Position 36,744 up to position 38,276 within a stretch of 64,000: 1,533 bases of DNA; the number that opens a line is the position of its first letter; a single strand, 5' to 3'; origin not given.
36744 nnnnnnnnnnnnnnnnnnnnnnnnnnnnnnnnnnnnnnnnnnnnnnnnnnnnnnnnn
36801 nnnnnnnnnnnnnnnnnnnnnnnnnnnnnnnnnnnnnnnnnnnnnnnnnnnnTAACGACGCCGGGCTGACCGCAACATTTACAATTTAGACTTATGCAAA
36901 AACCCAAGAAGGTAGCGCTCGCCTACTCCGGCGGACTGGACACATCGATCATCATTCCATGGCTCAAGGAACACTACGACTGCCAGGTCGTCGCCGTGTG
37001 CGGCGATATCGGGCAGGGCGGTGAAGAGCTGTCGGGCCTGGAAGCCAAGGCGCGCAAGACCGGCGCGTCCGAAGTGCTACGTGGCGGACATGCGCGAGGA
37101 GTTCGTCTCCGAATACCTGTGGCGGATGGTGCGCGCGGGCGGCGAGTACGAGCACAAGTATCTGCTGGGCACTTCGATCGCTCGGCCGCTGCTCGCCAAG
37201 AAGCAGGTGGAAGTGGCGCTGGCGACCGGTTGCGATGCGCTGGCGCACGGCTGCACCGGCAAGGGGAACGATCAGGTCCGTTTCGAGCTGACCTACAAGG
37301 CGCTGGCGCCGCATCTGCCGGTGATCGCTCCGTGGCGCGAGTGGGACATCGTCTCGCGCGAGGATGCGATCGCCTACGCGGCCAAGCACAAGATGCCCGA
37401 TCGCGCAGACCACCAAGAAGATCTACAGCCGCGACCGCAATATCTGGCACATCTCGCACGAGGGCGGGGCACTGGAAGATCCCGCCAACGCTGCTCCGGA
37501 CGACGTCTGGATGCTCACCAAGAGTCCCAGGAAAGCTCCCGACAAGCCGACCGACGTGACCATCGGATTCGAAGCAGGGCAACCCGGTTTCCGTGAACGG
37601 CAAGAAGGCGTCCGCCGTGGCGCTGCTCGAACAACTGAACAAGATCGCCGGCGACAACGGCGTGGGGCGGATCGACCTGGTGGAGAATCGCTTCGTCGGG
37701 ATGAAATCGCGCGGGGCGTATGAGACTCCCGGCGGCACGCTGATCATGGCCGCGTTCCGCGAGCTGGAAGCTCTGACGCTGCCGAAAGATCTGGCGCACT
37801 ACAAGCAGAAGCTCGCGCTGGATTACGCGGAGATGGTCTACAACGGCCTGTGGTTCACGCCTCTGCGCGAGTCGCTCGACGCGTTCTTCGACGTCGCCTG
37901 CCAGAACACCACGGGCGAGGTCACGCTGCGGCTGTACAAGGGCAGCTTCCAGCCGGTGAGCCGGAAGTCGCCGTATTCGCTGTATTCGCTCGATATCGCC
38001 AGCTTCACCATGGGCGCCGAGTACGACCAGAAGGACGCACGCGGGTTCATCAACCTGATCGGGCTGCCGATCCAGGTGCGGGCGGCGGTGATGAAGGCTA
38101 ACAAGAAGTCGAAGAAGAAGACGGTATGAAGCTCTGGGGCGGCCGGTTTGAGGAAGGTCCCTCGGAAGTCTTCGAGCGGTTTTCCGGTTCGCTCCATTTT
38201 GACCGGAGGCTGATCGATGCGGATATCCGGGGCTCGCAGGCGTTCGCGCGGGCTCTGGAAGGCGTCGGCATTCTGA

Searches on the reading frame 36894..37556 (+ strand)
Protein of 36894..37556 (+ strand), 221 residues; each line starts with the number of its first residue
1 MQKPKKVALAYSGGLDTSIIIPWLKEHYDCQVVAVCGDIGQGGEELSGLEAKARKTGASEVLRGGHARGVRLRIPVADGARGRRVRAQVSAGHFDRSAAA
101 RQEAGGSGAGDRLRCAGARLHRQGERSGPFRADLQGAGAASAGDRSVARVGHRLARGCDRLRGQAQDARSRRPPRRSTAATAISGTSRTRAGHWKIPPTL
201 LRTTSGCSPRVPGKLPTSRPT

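Call 9: search_protein_families(library=pfam, proteins=[window:36894-37556:+], max_evalue=0.01)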
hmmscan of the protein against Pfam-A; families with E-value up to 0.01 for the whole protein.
window:36894-37556:+ (221 aa): 1 family
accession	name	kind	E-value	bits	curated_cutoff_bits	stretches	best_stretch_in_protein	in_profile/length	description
PF00764.25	Arginosuc_synth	-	5.2e-17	62.8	27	1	6-61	1-56/162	Arginosuccinate synthase N-terminal HUP domain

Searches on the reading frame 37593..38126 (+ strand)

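Call 9: search_protein_families(library=pfam, proteins=[window:37593-38126:+], max_evalue=0.01)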
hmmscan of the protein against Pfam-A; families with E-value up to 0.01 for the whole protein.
window:37593-38126:+ (178 aa): 1 family
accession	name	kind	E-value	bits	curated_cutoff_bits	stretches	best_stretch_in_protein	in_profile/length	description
PF20979.2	Arginosuc_syn_C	-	3.6e-57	193.9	27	1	1-161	57-217/219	Arginosuccinate synthase C-terminal domain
